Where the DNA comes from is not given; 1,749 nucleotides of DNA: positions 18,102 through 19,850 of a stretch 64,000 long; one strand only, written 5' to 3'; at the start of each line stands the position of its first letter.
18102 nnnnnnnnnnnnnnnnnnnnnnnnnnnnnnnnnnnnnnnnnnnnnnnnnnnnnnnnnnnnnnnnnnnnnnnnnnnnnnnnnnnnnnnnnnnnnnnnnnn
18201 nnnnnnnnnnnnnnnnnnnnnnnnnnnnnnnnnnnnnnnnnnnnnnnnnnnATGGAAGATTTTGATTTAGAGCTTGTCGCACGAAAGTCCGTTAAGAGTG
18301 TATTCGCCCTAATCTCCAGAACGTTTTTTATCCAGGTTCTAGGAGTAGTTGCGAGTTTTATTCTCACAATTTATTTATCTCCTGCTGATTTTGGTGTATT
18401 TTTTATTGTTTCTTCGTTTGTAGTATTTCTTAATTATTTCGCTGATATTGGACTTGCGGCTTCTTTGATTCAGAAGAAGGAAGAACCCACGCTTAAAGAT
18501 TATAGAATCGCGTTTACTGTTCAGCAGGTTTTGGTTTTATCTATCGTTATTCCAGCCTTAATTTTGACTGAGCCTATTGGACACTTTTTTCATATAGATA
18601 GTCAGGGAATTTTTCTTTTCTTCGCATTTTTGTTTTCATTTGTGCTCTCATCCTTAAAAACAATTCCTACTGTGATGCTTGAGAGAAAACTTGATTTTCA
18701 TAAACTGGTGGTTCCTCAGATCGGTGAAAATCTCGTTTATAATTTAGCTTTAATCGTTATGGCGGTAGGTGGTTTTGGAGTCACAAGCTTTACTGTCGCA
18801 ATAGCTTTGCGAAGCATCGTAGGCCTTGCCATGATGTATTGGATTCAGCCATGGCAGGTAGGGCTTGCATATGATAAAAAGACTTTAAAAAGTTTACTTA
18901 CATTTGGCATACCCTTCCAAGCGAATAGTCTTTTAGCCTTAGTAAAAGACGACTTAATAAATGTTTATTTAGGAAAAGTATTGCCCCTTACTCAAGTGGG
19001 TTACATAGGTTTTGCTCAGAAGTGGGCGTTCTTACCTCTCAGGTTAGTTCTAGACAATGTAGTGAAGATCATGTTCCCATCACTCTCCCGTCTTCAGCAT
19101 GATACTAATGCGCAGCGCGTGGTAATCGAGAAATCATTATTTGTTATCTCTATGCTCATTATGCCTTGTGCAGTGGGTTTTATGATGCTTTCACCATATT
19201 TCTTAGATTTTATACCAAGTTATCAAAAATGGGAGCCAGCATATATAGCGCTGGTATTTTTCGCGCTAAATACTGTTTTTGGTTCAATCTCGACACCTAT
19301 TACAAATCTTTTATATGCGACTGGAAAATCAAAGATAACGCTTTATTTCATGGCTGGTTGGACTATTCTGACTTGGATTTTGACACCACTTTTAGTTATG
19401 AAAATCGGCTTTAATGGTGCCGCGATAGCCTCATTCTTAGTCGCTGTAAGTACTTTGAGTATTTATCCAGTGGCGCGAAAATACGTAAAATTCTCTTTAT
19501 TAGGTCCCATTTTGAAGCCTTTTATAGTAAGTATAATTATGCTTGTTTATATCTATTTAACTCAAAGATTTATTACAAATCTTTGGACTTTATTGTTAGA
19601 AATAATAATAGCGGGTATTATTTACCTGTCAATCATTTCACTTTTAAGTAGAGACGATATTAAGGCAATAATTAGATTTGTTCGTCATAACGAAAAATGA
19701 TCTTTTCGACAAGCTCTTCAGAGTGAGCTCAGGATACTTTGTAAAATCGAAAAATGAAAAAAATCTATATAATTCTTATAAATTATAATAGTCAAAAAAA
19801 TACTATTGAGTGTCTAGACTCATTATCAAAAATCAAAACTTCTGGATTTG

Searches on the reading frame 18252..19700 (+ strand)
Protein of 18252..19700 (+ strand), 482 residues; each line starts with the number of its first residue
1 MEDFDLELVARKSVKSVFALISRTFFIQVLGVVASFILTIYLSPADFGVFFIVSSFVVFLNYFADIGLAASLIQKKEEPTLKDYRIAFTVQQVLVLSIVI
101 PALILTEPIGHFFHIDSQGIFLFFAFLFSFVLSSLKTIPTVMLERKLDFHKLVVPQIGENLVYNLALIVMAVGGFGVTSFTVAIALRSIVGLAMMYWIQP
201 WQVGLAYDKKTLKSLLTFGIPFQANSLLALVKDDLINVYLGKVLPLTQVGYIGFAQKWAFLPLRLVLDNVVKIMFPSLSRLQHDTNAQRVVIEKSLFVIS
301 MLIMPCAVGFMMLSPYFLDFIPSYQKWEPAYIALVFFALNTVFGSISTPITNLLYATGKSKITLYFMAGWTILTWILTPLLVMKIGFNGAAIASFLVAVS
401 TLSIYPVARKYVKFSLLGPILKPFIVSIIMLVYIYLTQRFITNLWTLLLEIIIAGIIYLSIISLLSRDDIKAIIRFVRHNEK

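Call 18: search_protein_families(library=pfam, proteins=[window:18252-19700:+], max_evalue=0.001)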
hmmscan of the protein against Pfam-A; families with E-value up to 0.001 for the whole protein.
window:18252-19700:+ (482 aa): 2 families
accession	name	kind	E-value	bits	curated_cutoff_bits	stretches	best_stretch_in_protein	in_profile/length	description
PF13440.11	Polysacc_synt_3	-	5e-45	154.4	23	1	41-329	5-290/293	Polysaccharide biosynthesis protein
PF01943.22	Polysacc_synt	-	1.4e-17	64.4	28.2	1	14-282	2-274/274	Polysaccharide biosynthesis protein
